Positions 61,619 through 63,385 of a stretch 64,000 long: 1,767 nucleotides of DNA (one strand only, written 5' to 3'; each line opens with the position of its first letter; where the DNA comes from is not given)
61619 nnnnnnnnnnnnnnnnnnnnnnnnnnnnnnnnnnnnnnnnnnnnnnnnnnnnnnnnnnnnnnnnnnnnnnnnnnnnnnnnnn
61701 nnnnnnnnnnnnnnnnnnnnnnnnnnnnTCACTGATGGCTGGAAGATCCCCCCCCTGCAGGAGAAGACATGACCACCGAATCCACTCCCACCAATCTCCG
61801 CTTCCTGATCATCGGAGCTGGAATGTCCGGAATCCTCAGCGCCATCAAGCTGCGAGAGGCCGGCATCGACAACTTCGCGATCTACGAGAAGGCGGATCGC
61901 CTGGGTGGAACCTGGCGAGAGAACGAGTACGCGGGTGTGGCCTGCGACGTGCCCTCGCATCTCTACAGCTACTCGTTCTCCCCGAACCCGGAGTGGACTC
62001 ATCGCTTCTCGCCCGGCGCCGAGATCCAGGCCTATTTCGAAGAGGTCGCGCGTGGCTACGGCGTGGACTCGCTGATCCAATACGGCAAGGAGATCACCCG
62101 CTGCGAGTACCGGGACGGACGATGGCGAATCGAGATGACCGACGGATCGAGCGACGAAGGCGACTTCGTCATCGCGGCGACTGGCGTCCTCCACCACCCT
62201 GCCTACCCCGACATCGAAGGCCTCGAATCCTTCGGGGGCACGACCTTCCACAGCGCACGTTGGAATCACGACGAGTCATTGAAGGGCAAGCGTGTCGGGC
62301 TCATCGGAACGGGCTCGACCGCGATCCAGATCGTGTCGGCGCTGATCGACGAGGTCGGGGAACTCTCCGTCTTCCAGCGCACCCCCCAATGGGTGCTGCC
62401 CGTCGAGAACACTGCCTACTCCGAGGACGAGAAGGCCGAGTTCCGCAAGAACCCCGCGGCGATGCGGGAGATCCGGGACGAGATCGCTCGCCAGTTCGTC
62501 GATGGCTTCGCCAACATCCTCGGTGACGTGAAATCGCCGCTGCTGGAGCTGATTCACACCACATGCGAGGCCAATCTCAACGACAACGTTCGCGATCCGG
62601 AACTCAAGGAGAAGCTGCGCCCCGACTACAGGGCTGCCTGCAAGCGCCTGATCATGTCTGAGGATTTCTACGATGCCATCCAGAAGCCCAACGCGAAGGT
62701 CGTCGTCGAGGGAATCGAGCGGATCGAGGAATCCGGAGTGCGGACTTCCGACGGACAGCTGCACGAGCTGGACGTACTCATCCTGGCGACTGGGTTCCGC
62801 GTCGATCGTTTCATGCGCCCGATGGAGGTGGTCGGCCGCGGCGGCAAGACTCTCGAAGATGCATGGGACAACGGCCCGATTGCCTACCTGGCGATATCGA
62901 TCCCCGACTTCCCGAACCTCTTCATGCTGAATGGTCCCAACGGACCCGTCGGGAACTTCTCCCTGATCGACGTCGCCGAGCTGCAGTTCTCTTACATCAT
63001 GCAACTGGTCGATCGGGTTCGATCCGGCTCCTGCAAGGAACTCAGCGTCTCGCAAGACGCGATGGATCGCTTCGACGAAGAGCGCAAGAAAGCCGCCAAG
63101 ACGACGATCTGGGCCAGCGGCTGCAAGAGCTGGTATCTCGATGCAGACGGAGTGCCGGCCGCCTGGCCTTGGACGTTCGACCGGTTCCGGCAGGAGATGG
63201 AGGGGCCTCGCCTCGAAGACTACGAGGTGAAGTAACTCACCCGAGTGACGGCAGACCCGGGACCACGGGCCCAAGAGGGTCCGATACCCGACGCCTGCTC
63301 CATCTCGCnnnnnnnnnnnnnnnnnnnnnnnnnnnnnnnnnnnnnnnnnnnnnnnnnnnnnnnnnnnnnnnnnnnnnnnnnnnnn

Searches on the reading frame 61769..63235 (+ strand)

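Call 73: search_protein_families(library=ncbifam, proteins=[window:61769-63235:+], max_evalue=1e-10)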
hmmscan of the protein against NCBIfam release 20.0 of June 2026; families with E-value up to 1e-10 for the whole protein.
window:61769-63235:+ (488 aa): 3 families
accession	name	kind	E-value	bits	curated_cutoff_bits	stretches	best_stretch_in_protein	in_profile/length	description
NF045818.1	Neo-PentlctneDsynPtlE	equivalog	4.5e-51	173.7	1100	2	12-215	51-268/587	neopentalenolactone/pentalenolactone D synthase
NF040505.1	ArsO_flavin_mono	equivalog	1e-23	84.3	425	1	13-209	4-196/346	ArsO family NAD(P)H-dependent flavin-containing monooxygenase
NF058570.1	trimeth_mono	equivalog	2.6e-11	43.3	675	0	13-190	3-211/443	trimethylamine monooxygenase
